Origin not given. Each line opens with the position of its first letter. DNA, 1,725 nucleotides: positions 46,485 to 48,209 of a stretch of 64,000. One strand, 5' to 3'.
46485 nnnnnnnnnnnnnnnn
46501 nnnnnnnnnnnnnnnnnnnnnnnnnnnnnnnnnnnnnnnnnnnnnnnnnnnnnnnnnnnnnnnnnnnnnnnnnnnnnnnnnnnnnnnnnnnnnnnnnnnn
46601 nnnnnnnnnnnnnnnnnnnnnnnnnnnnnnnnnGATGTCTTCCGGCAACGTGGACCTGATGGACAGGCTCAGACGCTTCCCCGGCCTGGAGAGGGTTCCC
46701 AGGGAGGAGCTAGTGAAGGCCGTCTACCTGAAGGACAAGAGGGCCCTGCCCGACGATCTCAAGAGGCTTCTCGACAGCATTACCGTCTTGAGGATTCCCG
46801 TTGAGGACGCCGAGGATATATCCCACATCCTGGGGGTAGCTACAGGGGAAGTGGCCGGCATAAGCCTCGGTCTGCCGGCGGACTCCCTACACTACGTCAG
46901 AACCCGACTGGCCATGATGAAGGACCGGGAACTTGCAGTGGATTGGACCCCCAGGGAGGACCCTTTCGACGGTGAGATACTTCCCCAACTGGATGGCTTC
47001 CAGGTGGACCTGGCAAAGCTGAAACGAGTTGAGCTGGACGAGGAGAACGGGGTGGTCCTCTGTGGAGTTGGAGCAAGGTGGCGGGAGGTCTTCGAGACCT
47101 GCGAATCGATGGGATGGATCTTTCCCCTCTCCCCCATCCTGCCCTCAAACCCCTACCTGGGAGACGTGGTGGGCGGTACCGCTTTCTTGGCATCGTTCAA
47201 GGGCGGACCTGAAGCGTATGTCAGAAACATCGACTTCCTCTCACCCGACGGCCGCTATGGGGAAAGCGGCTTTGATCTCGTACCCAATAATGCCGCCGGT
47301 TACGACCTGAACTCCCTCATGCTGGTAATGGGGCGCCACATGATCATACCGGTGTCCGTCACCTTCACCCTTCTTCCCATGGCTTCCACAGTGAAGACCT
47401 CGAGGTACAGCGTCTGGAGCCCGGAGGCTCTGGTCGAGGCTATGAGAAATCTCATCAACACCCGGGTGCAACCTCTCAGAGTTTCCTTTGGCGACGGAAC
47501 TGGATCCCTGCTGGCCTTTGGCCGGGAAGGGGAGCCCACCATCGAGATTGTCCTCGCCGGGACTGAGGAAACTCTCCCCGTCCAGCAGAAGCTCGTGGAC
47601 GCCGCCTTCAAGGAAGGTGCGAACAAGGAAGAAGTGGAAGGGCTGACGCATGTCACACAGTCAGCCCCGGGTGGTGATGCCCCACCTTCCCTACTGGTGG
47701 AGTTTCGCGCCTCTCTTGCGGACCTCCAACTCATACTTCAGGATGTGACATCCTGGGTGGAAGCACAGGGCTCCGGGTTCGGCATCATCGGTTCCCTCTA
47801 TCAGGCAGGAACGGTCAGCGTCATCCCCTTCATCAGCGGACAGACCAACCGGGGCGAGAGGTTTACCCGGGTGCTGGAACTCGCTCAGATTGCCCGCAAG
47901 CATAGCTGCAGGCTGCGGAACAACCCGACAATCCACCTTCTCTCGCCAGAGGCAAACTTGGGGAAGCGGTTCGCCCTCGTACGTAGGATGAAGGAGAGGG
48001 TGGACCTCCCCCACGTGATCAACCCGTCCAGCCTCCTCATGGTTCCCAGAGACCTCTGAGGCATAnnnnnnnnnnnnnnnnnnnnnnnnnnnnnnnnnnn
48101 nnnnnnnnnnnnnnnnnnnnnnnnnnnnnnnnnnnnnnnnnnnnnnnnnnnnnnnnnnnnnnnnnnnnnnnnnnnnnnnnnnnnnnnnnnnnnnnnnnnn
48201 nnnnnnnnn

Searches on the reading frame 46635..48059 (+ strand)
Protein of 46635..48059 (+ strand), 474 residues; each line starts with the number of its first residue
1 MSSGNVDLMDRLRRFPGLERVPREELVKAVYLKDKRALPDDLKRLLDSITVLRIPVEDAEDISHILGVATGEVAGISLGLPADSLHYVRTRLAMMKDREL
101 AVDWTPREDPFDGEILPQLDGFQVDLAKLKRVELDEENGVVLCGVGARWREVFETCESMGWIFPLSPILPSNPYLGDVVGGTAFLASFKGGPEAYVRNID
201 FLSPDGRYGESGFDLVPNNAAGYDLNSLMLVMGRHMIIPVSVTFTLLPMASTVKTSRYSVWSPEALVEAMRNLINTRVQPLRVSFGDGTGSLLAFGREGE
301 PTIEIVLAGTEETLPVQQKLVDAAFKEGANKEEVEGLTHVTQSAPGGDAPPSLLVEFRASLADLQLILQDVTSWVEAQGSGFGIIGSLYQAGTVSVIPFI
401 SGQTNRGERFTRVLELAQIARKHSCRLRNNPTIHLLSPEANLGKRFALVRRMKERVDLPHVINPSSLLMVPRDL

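Call 16: search_protein_families(library=pfam, proteins=[window:46635-48059:+], max_evalue=0.01)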
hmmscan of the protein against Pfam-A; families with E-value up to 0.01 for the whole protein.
window:46635-48059:+ (474 aa): 1 family
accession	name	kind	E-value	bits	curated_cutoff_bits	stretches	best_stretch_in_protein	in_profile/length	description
PF01565.28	FAD_binding_4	-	3.4e-06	27.2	26.4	1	118-207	42-134/139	FAD binding domain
